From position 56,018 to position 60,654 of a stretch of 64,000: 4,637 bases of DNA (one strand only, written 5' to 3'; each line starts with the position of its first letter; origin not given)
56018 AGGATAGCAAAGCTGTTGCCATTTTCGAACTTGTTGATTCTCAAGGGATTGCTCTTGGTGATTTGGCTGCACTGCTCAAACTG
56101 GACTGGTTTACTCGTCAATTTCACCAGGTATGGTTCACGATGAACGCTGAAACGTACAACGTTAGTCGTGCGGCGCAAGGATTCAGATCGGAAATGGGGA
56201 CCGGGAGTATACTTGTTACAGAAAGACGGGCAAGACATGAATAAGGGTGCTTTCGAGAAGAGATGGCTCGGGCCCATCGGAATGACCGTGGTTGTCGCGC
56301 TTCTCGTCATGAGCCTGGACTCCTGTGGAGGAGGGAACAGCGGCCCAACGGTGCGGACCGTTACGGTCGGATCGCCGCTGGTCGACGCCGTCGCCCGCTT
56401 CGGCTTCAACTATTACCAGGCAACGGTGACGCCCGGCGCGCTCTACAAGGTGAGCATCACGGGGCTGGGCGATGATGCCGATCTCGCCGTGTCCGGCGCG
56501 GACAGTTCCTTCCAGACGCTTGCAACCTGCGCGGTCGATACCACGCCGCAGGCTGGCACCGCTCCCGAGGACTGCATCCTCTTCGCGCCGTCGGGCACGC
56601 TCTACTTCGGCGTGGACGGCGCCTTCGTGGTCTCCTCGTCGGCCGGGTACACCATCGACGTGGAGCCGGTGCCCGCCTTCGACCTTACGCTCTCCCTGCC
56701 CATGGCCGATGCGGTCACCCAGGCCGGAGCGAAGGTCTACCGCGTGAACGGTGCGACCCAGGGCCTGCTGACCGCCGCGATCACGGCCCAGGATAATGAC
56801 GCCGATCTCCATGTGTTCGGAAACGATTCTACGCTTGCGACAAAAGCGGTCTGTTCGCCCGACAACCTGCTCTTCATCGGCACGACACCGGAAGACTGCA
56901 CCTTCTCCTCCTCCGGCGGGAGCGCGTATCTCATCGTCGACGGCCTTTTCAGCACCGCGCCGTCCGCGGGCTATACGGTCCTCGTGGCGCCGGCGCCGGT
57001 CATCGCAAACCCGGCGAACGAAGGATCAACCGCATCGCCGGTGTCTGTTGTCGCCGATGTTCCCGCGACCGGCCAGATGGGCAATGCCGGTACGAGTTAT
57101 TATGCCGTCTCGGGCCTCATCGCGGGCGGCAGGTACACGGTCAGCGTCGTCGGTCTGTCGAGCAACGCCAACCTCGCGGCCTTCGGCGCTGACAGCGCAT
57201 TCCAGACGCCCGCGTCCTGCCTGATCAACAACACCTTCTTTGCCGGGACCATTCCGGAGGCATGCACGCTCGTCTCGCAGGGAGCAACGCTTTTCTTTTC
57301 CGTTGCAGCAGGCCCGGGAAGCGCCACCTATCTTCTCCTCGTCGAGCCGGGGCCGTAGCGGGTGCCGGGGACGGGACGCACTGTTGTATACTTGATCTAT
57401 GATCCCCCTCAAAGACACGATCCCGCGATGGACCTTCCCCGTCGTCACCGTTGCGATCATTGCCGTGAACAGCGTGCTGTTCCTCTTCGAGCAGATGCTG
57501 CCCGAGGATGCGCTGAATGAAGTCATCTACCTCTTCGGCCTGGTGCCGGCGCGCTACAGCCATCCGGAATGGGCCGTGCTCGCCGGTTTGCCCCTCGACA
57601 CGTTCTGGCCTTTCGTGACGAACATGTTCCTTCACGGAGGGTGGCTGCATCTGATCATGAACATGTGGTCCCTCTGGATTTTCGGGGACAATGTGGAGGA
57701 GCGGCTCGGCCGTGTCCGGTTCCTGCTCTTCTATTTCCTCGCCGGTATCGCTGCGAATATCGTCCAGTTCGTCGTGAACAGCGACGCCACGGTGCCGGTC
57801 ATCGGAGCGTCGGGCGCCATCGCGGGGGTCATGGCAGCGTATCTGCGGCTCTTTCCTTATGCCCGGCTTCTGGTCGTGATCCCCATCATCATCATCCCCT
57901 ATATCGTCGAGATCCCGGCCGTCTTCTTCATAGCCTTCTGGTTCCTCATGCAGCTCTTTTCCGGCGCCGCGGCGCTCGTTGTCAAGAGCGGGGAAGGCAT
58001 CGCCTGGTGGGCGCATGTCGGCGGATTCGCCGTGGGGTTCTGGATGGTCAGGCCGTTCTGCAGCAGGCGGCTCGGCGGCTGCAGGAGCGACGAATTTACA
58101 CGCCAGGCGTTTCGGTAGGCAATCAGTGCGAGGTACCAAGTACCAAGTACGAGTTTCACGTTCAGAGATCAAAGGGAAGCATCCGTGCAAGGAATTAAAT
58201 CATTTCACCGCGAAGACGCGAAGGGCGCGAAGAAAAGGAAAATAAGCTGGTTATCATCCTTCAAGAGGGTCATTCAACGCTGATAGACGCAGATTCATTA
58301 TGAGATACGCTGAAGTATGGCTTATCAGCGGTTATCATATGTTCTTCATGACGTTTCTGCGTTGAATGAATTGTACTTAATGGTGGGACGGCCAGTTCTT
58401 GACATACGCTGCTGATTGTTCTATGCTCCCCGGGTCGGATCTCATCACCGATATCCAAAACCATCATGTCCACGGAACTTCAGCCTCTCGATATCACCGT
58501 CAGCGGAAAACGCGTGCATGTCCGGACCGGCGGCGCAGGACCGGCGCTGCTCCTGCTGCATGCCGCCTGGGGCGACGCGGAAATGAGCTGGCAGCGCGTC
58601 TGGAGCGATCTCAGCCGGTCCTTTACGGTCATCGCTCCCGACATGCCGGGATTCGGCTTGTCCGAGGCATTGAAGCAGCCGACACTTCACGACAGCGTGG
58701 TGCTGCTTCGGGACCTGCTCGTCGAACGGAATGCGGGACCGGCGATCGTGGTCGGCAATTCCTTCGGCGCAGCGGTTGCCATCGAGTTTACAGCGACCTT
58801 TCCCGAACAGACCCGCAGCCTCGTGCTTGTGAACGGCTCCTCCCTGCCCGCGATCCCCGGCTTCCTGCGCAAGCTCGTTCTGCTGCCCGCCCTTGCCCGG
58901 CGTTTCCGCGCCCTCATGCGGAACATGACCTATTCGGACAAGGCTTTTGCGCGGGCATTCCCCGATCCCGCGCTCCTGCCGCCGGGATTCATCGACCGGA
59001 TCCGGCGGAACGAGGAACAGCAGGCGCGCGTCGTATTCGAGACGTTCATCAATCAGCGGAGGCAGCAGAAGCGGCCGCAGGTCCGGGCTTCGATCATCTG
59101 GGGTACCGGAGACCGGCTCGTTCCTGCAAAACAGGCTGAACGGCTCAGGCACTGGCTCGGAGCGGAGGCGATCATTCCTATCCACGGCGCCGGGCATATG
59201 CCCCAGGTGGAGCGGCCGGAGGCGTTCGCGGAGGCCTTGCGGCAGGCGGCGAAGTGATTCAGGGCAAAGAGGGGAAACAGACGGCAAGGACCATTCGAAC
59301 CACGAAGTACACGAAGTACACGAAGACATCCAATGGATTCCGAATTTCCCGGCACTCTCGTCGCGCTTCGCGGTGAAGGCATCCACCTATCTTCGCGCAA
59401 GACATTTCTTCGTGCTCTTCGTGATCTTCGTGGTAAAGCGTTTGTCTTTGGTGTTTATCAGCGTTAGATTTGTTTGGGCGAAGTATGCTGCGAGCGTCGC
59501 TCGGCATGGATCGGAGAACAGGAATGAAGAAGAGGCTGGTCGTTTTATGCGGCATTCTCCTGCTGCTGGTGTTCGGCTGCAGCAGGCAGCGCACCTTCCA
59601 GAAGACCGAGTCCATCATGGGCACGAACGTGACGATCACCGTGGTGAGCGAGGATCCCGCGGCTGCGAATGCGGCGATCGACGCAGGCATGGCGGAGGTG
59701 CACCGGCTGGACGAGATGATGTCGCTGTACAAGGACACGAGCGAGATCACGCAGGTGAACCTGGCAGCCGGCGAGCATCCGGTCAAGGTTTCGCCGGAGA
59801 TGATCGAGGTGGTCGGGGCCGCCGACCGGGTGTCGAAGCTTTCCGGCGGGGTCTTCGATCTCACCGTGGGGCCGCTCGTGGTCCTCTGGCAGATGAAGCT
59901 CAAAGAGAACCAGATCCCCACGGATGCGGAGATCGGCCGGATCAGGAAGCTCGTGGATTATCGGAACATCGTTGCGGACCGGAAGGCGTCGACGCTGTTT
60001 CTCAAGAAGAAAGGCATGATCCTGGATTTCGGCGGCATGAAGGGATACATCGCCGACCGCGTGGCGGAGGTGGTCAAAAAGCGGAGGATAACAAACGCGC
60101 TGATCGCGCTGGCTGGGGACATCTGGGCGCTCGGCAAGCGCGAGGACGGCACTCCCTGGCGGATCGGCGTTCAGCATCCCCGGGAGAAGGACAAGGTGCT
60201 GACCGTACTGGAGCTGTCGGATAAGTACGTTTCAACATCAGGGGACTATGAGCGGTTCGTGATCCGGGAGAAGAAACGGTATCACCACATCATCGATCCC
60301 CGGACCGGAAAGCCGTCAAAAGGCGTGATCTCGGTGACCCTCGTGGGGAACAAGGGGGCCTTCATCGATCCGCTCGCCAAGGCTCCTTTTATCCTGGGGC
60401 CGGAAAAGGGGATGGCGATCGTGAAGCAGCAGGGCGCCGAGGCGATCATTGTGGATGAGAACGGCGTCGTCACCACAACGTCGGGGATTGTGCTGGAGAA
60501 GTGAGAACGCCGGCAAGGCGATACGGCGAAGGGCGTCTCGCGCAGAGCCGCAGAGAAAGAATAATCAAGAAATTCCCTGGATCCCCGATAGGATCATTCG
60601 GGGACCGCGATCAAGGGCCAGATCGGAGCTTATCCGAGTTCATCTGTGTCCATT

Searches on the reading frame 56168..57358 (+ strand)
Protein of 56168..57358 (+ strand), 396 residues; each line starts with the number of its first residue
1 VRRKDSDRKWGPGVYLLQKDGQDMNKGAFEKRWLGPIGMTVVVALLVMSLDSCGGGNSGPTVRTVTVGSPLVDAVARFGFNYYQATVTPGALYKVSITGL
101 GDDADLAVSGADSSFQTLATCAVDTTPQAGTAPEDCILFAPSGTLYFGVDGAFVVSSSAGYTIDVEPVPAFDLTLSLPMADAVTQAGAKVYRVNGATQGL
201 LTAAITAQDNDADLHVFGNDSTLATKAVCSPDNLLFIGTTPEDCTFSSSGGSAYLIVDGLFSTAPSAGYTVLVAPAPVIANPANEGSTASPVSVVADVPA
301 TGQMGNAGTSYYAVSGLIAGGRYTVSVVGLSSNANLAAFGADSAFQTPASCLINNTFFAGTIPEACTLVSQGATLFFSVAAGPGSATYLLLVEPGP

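Call 79: search_protein_families(library=pfam, proteins=[window:56168-57358:+], max_evalue=0.0001)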
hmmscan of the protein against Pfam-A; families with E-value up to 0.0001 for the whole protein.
window:56168-57358:+ (396 aa): 1 family
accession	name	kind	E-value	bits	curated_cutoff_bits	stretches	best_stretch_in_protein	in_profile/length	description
PF04151.21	PPC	-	2.4e-08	35.2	25.9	0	81-151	3-70/70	Bacterial pre-peptidase C-terminal domain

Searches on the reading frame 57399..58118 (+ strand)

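Call 79: search_protein_families(library=pfam, proteins=[window:57399-58118:+], max_evalue=0.0001)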
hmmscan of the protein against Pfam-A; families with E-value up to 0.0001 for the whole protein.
window:57399-58118:+ (239 aa): 1 family
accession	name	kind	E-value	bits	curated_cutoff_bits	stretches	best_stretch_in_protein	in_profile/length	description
PF01694.28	Rhomboid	-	4.5e-39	134.3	22.6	1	68-221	3-141/143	Rhomboid domain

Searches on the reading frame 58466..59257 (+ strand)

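Call 79: search_protein_families(library=pfam, proteins=[window:58466-59257:+], max_evalue=0.0001)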
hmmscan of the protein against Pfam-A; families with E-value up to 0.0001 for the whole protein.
window:58466-59257:+ (263 aa): 5 families
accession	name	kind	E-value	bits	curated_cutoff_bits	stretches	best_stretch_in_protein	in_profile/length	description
PF12697.13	Abhydrolase_6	-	2.3e-23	84.5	26.3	1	28-257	1-217/217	Alpha/beta hydrolase family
PF00561.26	Abhydrolase_1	-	1.6e-19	71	25.8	1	26-251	1-245/245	alpha/beta hydrolase fold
PF12146.15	Hydrolase_4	-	2.9e-07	30.5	27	1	51-245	30-233/239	Serine aminopeptidase, S33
PF00975.26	Thioesterase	-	4.6e-05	24.2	26.4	1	28-259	3-223/226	Thioesterase domain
PF06821.19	Ser_hydrolase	-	5.3e-05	23.6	22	0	38-127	11-93/172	Serine hydrolase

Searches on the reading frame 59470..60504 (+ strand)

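Call 79: search_protein_families(library=pfam, proteins=[window:59470-60504:+], max_evalue=0.0001)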
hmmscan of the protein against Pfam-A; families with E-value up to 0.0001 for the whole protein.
window:59470-60504:+ (344 aa): 1 family
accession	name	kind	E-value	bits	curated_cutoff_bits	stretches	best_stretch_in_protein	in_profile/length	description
PF02424.20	ApbE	-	8.2e-84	281.7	25.6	1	50-327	1-266/266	ApbE family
